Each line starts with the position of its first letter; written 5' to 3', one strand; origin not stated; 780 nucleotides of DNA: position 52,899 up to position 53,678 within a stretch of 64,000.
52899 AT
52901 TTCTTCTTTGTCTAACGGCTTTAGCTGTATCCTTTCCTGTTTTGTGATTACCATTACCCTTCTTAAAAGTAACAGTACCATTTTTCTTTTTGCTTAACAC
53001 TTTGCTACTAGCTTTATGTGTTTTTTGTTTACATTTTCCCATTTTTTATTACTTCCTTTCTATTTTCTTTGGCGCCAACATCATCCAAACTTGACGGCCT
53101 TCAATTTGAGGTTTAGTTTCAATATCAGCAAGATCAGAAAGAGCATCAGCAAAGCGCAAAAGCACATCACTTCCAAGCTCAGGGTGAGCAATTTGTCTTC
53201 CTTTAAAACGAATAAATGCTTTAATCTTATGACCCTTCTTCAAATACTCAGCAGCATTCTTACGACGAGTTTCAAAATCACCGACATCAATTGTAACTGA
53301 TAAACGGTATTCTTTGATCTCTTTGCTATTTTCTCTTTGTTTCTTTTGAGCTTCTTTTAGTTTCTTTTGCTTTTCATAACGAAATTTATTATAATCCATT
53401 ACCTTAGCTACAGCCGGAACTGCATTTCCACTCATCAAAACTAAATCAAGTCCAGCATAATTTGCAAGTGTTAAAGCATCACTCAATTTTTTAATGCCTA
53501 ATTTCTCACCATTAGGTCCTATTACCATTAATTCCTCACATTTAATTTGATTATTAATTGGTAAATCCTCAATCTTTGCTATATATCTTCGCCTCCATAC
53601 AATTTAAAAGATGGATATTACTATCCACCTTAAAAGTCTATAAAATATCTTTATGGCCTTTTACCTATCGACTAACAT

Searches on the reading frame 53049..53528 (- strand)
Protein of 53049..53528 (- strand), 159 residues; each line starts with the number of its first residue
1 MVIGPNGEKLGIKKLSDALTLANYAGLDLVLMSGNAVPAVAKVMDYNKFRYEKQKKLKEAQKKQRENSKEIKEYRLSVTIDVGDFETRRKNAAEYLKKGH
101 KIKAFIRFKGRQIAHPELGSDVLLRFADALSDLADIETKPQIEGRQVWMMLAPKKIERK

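Call 4: search_protein_families(library=pfam, proteins=[window:53049-53528:-], max_evalue=0.01)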
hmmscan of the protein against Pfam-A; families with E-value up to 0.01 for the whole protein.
window:53049-53528:- (159 aa): 2 families
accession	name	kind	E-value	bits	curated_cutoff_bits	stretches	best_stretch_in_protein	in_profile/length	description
PF00707.27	IF3_C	-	1.8e-30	105.1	34.8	1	70-154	2-86/86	Translation initiation factor IF-3, C-terminal domain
PF05198.21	IF3_N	-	3.2e-21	75.7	26.9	1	2-60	12-70/70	Translation initiation factor IF-3, N-terminal domain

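Call 9: find_encoding_contigs(protein=window:53049-53528:-, flank=4000, max_places=10)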
Protein window:53049-53528:- (159 aa): 18 contigs read that carry it; 10 places shown.
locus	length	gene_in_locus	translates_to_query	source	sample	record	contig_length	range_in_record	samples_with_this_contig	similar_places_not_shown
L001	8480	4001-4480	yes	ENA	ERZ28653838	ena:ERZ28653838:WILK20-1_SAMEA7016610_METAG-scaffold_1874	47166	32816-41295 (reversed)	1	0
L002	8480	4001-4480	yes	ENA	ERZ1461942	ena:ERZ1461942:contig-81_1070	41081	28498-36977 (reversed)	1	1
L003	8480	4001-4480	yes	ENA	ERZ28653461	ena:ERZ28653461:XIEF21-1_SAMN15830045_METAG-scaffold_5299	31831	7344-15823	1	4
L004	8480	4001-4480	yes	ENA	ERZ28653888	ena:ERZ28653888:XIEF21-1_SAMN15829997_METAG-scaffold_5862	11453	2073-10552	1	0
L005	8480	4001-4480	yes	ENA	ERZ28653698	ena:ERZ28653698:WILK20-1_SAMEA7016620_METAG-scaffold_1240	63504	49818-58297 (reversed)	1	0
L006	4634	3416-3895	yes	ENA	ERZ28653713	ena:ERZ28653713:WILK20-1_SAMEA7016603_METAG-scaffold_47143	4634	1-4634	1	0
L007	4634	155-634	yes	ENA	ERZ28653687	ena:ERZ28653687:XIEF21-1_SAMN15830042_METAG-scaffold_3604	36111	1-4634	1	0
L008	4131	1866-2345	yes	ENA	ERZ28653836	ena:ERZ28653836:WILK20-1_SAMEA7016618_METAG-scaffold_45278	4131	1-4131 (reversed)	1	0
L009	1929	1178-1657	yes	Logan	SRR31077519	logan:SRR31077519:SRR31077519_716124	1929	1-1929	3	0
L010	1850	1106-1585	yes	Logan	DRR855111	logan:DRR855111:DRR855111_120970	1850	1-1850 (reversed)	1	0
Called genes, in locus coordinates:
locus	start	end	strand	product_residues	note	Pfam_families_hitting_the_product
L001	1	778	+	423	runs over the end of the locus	PF25888:WHD_DnaB, PF07261:DnaB_2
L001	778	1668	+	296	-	PF03969:AFG1_ATPase, PF01695:IstB_IS21 (weak), PF00308:Bac_DnaA (faint)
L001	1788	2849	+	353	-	PF00154:RecA_N, PF06745:ATPase (weak), PF08423:Rad51, PF27531:MT3502_N (weak), PF21096:RecA_C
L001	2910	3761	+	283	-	PF04383:KilA-N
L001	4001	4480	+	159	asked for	PF05198:IF3_N, PF00707:IF3_C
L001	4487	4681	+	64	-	-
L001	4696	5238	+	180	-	PF00453:Ribosomal_L20, PF07498:Rho_N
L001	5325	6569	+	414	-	PF02491:SHS2_FTSA, PF14450:FtsA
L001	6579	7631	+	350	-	PF00091:Tubulin, PF12327:FtsZ_C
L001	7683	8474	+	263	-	PF03419:Peptidase_U4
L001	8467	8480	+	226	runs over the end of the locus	PF04542:Sigma70_r2, PF04545:Sigma70_r4, PF01381:HTH_3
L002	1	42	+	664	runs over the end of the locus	-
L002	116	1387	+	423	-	PF25888:WHD_DnaB, PF07261:DnaB_2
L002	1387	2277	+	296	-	PF03969:AFG1_ATPase, PF01695:IstB_IS21 (weak), PF00308:Bac_DnaA (faint)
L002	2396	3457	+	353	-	PF00154:RecA_N, PF06745:ATPase (weak), PF08423:Rad51, PF27531:MT3502_N (weak), PF21096:RecA_C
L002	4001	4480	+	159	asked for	PF05198:IF3_N, PF00707:IF3_C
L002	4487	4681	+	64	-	-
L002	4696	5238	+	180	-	PF00453:Ribosomal_L20, PF07498:Rho_N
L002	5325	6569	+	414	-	PF02491:SHS2_FTSA, PF14450:FtsA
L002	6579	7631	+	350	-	PF00091:Tubulin, PF12327:FtsZ_C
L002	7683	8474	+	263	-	PF03419:Peptidase_U4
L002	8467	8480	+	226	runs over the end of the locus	PF04542:Sigma70_r2, PF04545:Sigma70_r4, PF01381:HTH_3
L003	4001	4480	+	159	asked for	PF05198:IF3_N, PF00707:IF3_C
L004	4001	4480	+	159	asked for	PF05198:IF3_N, PF00707:IF3_C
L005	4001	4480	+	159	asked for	PF05198:IF3_N, PF00707:IF3_C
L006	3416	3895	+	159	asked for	PF05198:IF3_N, PF00707:IF3_C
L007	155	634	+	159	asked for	PF05198:IF3_N, PF00707:IF3_C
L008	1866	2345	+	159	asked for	PF05198:IF3_N, PF00707:IF3_C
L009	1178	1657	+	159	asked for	PF05198:IF3_N, PF00707:IF3_C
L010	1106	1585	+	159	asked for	PF05198:IF3_N, PF00707:IF3_C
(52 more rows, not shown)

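Call 13: search_protein_families(library=pfam, proteins=[L001:2910-3758:+], max_evalue=1)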
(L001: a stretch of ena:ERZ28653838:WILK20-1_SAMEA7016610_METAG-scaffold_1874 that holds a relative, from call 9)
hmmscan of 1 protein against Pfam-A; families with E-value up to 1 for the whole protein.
L001:2910-3758:+ (283 aa): 1 family
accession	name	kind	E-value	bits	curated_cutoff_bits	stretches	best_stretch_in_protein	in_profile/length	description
PF04383.19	KilA-N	-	1.7e-18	66.8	23.8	1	12-143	4-106/107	KilA-N domain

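Call 14: search_protein_families(library=phrogs, proteins=[L001:2910-3758:+], max_evalue=0.01)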
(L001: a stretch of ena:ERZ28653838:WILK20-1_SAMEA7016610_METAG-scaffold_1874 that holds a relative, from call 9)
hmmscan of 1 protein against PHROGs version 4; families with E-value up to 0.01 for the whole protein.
L001:2910-3758:+ (283 aa): 4 families
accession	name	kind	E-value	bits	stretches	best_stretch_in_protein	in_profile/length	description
phrog_2657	-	transcription regulation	2.6e-49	168.7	1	5-274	3-239/243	transcriptional regulator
phrog_32500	-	unknown function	2e-16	60.7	1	6-77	4-73/76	-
phrog_129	-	transcription regulation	5.6e-10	40.5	1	8-163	6-142/273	transcriptional regulator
phrog_2812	-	unknown function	8.4e-08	33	1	71-180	60-142/288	-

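Call 15: search_protein_families(library=ncbifam, proteins=[L001:2910-3758:+], max_evalue=1)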
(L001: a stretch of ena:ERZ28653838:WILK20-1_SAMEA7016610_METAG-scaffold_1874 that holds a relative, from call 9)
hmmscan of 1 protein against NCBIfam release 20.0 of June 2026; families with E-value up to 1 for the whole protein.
L001:2910-3758:+ (283 aa): 0 families

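Call 16: find_homologous_proteins(query=L001:2910-3758:+, max_evalue=0.00001)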
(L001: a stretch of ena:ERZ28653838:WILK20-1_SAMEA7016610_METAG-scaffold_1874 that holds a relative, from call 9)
Query L001:2910-3758:+ (283 aa): 8000 proteins with E <= 0.00001 among 8000 candidates; the best 120 are listed.
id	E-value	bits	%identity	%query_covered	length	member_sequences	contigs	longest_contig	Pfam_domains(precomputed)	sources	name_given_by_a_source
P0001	5.0e-178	608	99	100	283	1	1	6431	PF04383.20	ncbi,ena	-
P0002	5.5e-176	602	99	100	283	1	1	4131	PF04383.20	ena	-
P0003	6.4e-176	601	98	100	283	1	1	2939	PF04383.20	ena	-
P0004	4.2e-175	599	98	100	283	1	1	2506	PF04383.20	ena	-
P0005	2.6e-141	488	80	95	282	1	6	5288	PF04383.20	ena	-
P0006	8.0e-141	486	80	95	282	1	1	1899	PF04383.20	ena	-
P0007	2.7e-140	485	79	97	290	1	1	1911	PF04383.20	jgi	-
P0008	4.0e-140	484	79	96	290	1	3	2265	PF04383.20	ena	-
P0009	4.9e-140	484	79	96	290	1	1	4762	PF04383.20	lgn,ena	-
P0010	7.1e-140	483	79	97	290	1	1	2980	PF04383.20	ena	-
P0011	8.6e-140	483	78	97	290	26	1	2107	PF04383.20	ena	-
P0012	9.5e-140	483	79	96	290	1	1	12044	PF04383.20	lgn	-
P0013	9.8e-140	483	78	99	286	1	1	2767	PF04383.20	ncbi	-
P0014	1.0e-139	483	79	96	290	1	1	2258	PF04383.20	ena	-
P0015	1.5e-139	482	79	96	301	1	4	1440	PF04383.20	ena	-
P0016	2.0e-139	482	78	98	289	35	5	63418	PF04383.20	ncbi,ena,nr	ncbi:MAG: KilA-N domain-containing protein [Bacilli bacterium]|nr:KilA-N domain-containing protein [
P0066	1.4e-137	476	78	97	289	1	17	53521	PF04383.20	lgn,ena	-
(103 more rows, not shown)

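Call 17: find_encoding_contigs(protein=P0066, flank=4000, max_places=10)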
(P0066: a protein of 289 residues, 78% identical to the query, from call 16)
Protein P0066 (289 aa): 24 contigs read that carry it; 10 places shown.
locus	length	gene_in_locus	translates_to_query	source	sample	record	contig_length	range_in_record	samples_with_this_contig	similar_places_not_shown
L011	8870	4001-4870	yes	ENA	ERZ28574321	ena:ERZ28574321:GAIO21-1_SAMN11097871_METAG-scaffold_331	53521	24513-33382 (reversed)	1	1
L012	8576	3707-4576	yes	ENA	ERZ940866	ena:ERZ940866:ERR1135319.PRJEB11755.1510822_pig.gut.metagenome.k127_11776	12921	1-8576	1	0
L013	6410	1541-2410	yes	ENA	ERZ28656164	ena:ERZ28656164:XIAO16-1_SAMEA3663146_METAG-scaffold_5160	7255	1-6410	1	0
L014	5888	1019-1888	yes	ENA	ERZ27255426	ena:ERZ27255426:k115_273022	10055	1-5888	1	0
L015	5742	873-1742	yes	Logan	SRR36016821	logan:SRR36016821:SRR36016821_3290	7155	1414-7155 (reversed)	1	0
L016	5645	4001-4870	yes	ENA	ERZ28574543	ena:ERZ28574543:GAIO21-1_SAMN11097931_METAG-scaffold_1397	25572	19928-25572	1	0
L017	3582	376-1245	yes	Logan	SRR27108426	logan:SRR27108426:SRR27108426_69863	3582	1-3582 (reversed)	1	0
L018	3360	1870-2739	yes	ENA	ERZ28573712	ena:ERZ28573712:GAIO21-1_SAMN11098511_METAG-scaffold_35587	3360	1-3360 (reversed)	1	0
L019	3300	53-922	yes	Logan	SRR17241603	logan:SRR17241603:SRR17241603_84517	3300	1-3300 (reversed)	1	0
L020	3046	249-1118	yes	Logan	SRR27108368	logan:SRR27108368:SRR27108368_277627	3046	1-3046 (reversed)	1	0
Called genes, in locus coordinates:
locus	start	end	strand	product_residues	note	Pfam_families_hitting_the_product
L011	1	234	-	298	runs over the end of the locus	PF25198:Spore_GerAC_N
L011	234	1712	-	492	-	PF03323:GerA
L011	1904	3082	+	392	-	PF01938:TRAM (weak), PF05958:tRNA_U5-meth_tr, PF03602:Cons_hypoth95 (weak)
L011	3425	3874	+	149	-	PF13310:Virulence_RhuM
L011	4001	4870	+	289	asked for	PF04383:KilA-N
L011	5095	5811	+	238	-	PF04892:VanZ-LLP1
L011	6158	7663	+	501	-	PF13396:PLDc_N (weak), PF13091:PLDc_2, PF00614:PLDc, PF13091:PLDc_2, PF00614:PLDc (weak)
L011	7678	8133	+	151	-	-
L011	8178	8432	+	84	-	PF16079:Phage_holin_5_2 (weak)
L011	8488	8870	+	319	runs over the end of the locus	PF00551:Formyl_trans_N, PF02911:Formyl_trans_C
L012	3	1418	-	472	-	?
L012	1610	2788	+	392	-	PF01938:TRAM (weak), PF05958:tRNA_U5-meth_tr, PF03602:Cons_hypoth95 (weak)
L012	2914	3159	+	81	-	-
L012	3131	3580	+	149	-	PF13310:Virulence_RhuM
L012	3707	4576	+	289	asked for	PF04383:KilA-N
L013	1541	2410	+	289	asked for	PF04383:KilA-N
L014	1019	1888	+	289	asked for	PF04383:KilA-N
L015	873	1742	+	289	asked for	PF04383:KilA-N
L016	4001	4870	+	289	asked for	PF04383:KilA-N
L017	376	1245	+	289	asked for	PF04383:KilA-N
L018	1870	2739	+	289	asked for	PF04383:KilA-N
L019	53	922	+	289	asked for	PF04383:KilA-N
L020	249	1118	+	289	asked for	PF04383:KilA-N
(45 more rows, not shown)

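Call 18: find_encoding_contigs(protein=P0016, flank=4000, max_places=6)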
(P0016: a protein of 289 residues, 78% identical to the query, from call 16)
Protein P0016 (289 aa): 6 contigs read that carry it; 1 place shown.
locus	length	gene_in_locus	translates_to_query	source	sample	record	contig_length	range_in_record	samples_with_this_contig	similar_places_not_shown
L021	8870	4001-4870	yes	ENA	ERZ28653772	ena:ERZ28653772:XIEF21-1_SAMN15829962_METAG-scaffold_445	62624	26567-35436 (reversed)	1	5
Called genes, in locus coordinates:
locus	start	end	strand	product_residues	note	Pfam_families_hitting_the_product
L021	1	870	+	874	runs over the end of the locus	PF01326:PPDK_N, PF00391:PEP-utilizers, PF02896:PEP-utilizers_C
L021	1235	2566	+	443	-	PF01381:HTH_3, PF12844:HTH_19, PF13560:HTH_31, PF13521:AAA_28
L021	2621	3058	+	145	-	-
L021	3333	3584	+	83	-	PF13744:HTH_37 (weak), PF01381:HTH_3, PF13443:HTH_26 (weak), PF13412:HTH_24 (faint), PF13560:HTH_31 (weak)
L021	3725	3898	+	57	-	-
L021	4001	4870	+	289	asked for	PF04383:KilA-N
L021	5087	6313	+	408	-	PF02698:DUF218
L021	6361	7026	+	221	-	PF04237:YjbR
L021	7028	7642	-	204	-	PF00440:TetR_N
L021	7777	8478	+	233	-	PF03193:RsgA_GTPase (faint), PF02463:SMC_N, PF00005:ABC_tran, PF13304:AAA_21 (faint)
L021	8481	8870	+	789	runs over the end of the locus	PF02687:FtsX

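Call 21: find_related_loci(query=A1, collection=genome_contigs, flank=4000)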
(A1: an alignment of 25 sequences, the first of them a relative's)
Query A1 (283 aa) in genome_contigs; peptide patterns used: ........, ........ (x = any residue, [..] = any of these).
233 stretches matched a pattern; 178 encode a relative of the query (tblastn E <= 1e-3); the best 80 are kept; 80 distinct loci.
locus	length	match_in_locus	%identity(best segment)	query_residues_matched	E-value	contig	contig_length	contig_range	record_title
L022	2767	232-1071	78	2-281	9e-156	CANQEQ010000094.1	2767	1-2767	MAG: uncultured Bacilli bacterium isolate Lapin-008__bin17 genome assembly, contig: Lapin-008__NODE_30645_length_2767_co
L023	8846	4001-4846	77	2-283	1e-146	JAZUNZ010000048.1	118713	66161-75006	MAG: Clostridia bacterium isolate T1900044879_TS20190345.MAGScoT_cleanbin_000011 SGB_3199_k141_107876, whole genome shot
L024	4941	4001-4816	79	4-275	3e-147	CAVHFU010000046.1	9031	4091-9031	bacterium isolate H07617-L1_cleanbin_000011 genome assembly, contig: Spades_H07617-L1_contig_5297, whole genome shotgun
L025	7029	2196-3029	77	4-281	6e-146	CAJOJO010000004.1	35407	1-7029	uncultured Bacilli bacterium isolate Reindeer_1_mag_20 genome assembly, contig: scaffold_549, whole genome shotgun seque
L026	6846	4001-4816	79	4-275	2e-145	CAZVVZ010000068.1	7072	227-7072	MAG TPA_asm: uncultured Eubacteriales bacterium isolate binchicken_co323_231 genome assembly, contig: NODE_12315_length_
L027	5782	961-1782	78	2-275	3e-145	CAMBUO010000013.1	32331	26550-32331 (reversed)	MAG: uncultured Clostridia bacterium isolate SRR17382098_bin.1_metaWRAP_v1.3_MAG genome assembly, contig: ERZ10544617.81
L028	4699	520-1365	75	2-283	9e-147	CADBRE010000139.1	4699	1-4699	MAG: uncultured Erysipelotrichaceae bacterium isolate RUG14222 genome assembly, contig: RUG14222_asm_139, whole genome s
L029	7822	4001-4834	77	4-281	2e-144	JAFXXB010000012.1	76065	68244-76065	MAG: Bacilli bacterium isolate RGIG6824 Sheep_Rumen-4__c406050, whole genome shotgun sequence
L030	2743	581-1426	76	2-283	1e-151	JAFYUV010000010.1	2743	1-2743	MAG: Clostridia bacterium isolate RGIG7442 Water_buffalos_Colon-1__c564277, whole genome shotgun sequence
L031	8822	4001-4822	77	2-275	4e-144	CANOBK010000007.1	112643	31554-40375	MAG TPA_asm: uncultured Bacillales bacterium isolate SRR19759455_bin.3_metawrap_v1.3_MAG genome assembly, contig: NODE.2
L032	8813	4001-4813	77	6-276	9e-144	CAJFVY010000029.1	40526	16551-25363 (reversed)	uncultured Bacilli bacterium isolate Coassembly_mag_124 genome assembly, contig: MAGpy_11413_min2k_bin_124_fak87_740725,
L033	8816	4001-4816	77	4-275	4e-143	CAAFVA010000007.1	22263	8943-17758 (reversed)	MAG TPA_asm: Bacilli bacterium, isolate HGM10829, WGS project CAAFVA010000000 data, contig: SRS295027_37_k89_4340, whole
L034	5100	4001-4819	78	2-274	2e-143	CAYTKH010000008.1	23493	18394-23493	MAG TPA_asm: uncultured Muribaculaceae bacterium isolate SRP287540_co2_278 genome assembly, contig: NODE_2269_length_234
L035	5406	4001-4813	77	4-274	3e-143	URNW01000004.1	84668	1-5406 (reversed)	uncultured Tenericutes bacterium isolate UMGS1172 genome assembly, contig: NODE_166_length_84668_cov_15.470448, whole ge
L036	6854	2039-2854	77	4-275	1e-142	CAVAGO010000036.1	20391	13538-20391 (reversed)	bacterium isolate H07602-L1_cleanbin_000025 genome assembly, contig: Spades_H07602-L1_contig_1311, whole genome shotgun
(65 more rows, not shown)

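Call 25: find_related_loci(query=A1, collection=metagenome_contigs, flank=3000)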
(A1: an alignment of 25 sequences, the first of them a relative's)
Query A1 (283 aa) in metagenome_contigs; peptide patterns used: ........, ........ (x = any residue, [..] = any of these).
334 stretches matched a pattern; 238 encode a relative of the query (tblastn E <= 1e-3); the best 80 are kept; 80 distinct loci.
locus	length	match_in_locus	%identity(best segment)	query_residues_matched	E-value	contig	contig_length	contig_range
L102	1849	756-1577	80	2-275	2e-161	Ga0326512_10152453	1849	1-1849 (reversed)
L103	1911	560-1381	79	2-275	5e-160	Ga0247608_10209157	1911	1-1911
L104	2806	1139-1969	77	2-278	3e-153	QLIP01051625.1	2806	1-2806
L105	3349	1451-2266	77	4-275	1e-150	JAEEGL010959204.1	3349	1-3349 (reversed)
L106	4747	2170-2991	78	2-275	3e-147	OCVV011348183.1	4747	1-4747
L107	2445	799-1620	78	2-275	2e-153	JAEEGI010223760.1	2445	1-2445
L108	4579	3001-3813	77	4-274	7e-144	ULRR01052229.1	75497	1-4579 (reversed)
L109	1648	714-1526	77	4-274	7e-153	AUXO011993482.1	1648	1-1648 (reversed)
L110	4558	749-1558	76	2-271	3e-141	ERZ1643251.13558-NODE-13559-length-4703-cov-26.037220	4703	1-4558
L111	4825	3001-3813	77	2-272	2e-139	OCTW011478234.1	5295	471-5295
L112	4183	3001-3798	77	1-265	6e-139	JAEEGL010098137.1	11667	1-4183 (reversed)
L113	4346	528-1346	72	2-274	4e-135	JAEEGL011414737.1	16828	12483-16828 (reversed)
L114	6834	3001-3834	61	2-277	1e-107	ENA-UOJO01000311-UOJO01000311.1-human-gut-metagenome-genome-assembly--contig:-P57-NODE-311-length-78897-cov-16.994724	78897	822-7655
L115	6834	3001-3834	61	2-277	3e-107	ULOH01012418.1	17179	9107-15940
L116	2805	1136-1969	61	2-277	9e-111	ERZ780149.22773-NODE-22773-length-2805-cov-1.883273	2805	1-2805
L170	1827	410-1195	48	6-269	4e-84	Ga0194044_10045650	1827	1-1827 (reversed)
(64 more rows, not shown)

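Call 26: search_solved_structures(query=A1, max_evalue=1, show_alignments=2)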
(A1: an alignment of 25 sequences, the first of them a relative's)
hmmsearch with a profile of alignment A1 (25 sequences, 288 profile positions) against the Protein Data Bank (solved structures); distinct sequences matched with E-value up to 1: 0.

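Call 33: search_protein_families(library=padloc, proteins=[P0001, P0066], max_evalue=0.01)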
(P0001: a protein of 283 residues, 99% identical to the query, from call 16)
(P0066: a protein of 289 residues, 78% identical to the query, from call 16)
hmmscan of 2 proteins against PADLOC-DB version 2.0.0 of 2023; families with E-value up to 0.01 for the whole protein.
P0001 (283 aa): 2 families
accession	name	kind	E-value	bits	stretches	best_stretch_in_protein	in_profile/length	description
PDLC04962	PDC-S22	-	1.8e-113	376.3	1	6-276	5-275/281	-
PDLC01488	Cas11a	-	0.0031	15.7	0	15-54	21-59/105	CAS-I-A; effector_SS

P0066 (289 aa): 2 families
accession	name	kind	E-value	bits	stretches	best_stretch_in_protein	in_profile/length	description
PDLC04962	PDC-S22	-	9.6e-113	373.9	1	7-277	5-275/281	-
PDLC01488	Cas11a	-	0.00029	19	1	7-56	12-60/105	CAS-I-A; effector_SS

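Call 39: predict_structure(alignment_id=A2)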
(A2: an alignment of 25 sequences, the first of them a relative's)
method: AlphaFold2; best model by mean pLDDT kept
length: 283 residues; sequences in the alignment: 25
mean_pLDDT: 39.0   pTM: 0.28
mean pLDDT of the five models: 39.0, 38.9, 38.3, 36.5, 35.6
residues with pLDDT >= 90: 0; 70-90: 6; 50-70: 36; < 50: 241
segments of 3 or more residues with pLDDT < 50: 1-176, 182-208, 213-225, 264-283
pLDDT, mean of each block of 10 residues (from residue 1): 28 37 39 36 33 33 34 32 32 38 29 31 39 37 41 32 33 45 39 27 42 44 49 61 69 61 43 30 29
secondary structure, 60 per line:
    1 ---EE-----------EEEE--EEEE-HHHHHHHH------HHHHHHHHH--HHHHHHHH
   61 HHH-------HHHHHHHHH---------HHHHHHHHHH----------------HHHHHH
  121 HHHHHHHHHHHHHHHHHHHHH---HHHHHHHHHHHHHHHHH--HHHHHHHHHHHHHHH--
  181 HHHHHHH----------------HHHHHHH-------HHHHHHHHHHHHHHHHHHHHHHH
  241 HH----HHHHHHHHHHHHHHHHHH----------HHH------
elements in order: E17-20 E23-26 H28-35 H42-50 H53-63 H71-79 H89-98 H115-141 H145-161 H164-178 H181-187 H204-210 H218-242 H247-264

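Call 41: find_homologous_proteins(query=L170:392-1216:+, max_evalue=0.00001)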
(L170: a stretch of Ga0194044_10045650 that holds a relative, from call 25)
Query L170:392-1216:+ (275 aa): 8000 proteins with E <= 0.00001 among 8000 candidates; the best 120 are listed.
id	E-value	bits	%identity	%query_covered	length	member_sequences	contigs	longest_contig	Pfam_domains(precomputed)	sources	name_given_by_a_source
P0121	4.6e-159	546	91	100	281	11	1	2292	PF04383.20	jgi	jgi:hypothetical protein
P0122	6.1e-159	545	91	100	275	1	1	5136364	PF04383.20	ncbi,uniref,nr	ncbi:KilA-N domain-containing protein [Geotalea uraniireducens]|uniref:KilA-N domain-containing prot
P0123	7.8e-157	538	89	100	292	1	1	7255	PF04383.20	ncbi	-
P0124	2.3e-156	537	89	100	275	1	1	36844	PF04383.20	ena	-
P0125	1.7e-155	534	88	100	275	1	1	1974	PF04383.20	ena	-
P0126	7.1e-155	532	87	99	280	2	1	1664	PF04383.20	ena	-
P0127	2.8e-154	530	90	97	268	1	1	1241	PF04383.20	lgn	-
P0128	3.2e-154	530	87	100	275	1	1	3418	PF04383.20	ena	-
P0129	5.5e-154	529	86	100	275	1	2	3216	PF04383.20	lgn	-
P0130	9.0e-154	528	88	99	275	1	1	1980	PF04383.20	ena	-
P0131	9.7e-154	528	87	100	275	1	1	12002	PF04383.20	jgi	jgi:hypothetical protein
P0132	1.4e-153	528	87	100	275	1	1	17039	PF04383.20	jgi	jgi:hypothetical protein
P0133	2.1e-153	527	87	100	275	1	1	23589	PF04383.20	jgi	jgi:hypothetical protein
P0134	2.5e-153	527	88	100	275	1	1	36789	PF04383.20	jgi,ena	-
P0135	3.6e-153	526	86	100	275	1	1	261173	PF04383.20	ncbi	-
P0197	1.8e-146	504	82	100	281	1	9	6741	PF04383.20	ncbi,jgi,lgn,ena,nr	ncbi:MAG: KilA-N domain-containing protein [Verrucomicrobia bacterium]|nr:KilA-N domain-containing p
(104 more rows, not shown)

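Call 43: find_encoding_contigs(protein=P0122, flank=5000, max_places=4)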
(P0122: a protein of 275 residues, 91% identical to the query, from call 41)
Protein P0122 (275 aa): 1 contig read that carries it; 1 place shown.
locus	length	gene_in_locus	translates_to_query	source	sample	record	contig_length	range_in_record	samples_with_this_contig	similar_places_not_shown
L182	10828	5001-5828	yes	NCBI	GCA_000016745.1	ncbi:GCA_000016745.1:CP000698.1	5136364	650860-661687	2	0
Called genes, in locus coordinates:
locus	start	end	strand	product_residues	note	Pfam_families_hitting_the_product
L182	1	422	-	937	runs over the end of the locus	PF01590:GAF (weak), PF13185:GAF_2, PF00158:Sigma54_activat, PF14532:Sigma54_activ_2 (weak), PF25601:AAA_lid_14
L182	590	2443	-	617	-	PF27907:CHP04442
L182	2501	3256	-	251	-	PF00753:Lactamase_B, PF23023:Anti-Pycsar_Apyc1 (weak), PF12706:Lactamase_B_2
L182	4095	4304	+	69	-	PF08972:DUF1902 (weak), PF15919:HicB_lk_antitox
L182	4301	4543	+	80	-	PF07927:HicA_toxin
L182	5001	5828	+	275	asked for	PF04383:KilA-N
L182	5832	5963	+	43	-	-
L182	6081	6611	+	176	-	PF10543:ORF6N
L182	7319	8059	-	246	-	PF01695:IstB_IS21, PF20720:nSTAND3 (weak)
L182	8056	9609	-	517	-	PF00665:rve (weak), PF22483:Mu-transpos_C_2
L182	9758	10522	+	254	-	PF04986:Y2_Tnp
